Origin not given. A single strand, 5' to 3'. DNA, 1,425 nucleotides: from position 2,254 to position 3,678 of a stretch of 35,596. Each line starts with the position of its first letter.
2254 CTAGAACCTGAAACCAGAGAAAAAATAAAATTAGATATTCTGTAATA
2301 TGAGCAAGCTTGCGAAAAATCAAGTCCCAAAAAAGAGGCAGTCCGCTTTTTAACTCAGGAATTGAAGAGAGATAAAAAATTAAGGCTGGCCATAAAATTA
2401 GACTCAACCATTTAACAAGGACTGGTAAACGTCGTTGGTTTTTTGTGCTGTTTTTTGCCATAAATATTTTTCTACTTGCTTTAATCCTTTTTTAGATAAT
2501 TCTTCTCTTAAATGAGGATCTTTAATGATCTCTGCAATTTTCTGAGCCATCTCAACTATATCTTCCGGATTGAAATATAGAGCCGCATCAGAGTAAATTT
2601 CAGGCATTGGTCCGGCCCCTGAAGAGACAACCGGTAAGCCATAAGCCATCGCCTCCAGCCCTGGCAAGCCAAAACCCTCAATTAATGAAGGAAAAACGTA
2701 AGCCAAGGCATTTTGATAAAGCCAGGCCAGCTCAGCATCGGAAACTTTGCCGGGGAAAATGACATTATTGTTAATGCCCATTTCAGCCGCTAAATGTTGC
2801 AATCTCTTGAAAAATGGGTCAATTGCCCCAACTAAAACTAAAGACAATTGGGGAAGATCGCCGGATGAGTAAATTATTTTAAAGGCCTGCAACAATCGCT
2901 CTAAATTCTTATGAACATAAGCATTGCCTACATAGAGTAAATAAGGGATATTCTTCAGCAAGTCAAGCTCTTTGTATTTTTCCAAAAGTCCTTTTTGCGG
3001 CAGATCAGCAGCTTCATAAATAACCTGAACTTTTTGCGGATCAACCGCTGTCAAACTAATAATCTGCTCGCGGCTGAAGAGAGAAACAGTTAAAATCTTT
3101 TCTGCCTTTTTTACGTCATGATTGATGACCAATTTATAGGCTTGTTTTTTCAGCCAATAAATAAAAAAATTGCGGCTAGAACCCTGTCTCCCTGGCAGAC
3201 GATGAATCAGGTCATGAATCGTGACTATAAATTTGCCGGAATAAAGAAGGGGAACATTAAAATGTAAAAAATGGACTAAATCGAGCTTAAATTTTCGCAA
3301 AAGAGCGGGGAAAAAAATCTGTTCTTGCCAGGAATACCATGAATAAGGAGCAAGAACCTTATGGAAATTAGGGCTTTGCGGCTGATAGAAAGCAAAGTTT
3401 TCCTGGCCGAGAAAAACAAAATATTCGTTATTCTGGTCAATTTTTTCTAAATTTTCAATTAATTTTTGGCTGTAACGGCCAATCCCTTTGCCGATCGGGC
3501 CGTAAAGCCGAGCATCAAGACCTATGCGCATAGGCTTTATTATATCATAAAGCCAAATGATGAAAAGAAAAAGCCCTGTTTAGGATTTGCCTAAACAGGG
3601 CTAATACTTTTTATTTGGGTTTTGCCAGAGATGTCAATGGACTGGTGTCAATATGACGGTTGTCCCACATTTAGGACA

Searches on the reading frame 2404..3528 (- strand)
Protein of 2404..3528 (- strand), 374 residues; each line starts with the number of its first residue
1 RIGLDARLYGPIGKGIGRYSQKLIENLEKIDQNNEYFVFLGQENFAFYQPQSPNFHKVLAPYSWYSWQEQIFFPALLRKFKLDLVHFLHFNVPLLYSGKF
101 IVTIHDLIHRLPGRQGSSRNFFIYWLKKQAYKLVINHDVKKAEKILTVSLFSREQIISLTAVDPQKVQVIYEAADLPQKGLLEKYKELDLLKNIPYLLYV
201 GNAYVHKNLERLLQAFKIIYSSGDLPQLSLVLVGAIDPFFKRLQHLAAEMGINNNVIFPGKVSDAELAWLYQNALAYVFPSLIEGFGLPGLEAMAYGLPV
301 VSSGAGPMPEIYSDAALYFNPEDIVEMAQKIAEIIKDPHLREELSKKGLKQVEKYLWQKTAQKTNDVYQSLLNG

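Call 34: search_protein_families(library=ncbifam, proteins=[window:2404-3528:-], max_evalue=0.00001)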
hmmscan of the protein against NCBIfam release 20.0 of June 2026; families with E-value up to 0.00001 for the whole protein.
window:2404-3528:- (374 aa): 29 families (the best 25 are shown)
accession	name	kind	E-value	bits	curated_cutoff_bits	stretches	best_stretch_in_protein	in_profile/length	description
TIGR04047.1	MSMEG_0565_glyc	hypoth_equivalog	8.5e-28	97.5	259.85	1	190-369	189-372/373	MSMEG_0565 family glycosyltransferase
TIGR02149.1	glgA_Coryne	subfamily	2.1e-23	83.1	302.4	1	136-371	139-390/391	glycogen synthase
TIGR03999.1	thiol_BshA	equivalog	6.8e-23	81.2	273.7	1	128-372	131-374/375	N-acetyl-alpha-D-glucosaminyl L-malate synthase BshA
TIGR03449.1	mycothiol_MshA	equivalog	1e-20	74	462.5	1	139-371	162-403/406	D-inositol-3-phosphate glycosyltransferase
NF041010.1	glycosy_Agl16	equivalog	2e-20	73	575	1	132-371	124-351/352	glycosylation protein Agl16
TIGR04063.1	stp3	hypoth_equivalog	1.2e-19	70.5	442.05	1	133-372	149-396/397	TIGR04063 family PEP-CTERM/XrtA system glycosyltransferase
TIGR03088.1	stp2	hypoth_equivalog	1.1e-17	64.2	409.05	1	197-372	197-374/374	TIGR03088 family PEP-CTERM/XrtA system glycosyltransferase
TIGR04157.1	glyco_rSAM_CFB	subfamily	2.4e-17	63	400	1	139-317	167-344/406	TIGR04157 family glycosyltransferase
NF041876.1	EPS_EpsE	equivalog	1.7e-16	60.5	400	1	205-355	225-379/389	exopolysaccharide biosynthesis GT4 family glycosyltransferase EpsE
NF047684.1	TeichurnBiosyTuaC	equivalog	1.1e-15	57.5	550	1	80-372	107-390/391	teichuronic acid biosynthesis protein TuaC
NF038255.1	exopoly_VpsD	equivalog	1.1e-14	54.2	300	1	76-340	96-345/381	VpsD family glycosyltransferase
NF007396.0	PRK09922.1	equivalog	4.5e-14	52.1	385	1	137-339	131-328/361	lipopolysaccharide 1,6-galactosyltransferase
NF053787.1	GlcN_PG_synth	equivalog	2.3e-13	49.7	480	1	177-372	180-360/361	N-acetylglucosaminyl phosphatidylglycerol synthase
NF038295.1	EPS_HpsP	equivalog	3.3e-13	49.4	550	1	184-371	197-387/388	hormogonium polysaccharide biosynthesis glycosyltransferase HpsP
NF038298.1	EPS_HpsO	equivalog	1.2e-11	44.1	575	1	284-371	299-387/388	hormogonium polysaccharide biosynthesis glycosyltransferase HpsO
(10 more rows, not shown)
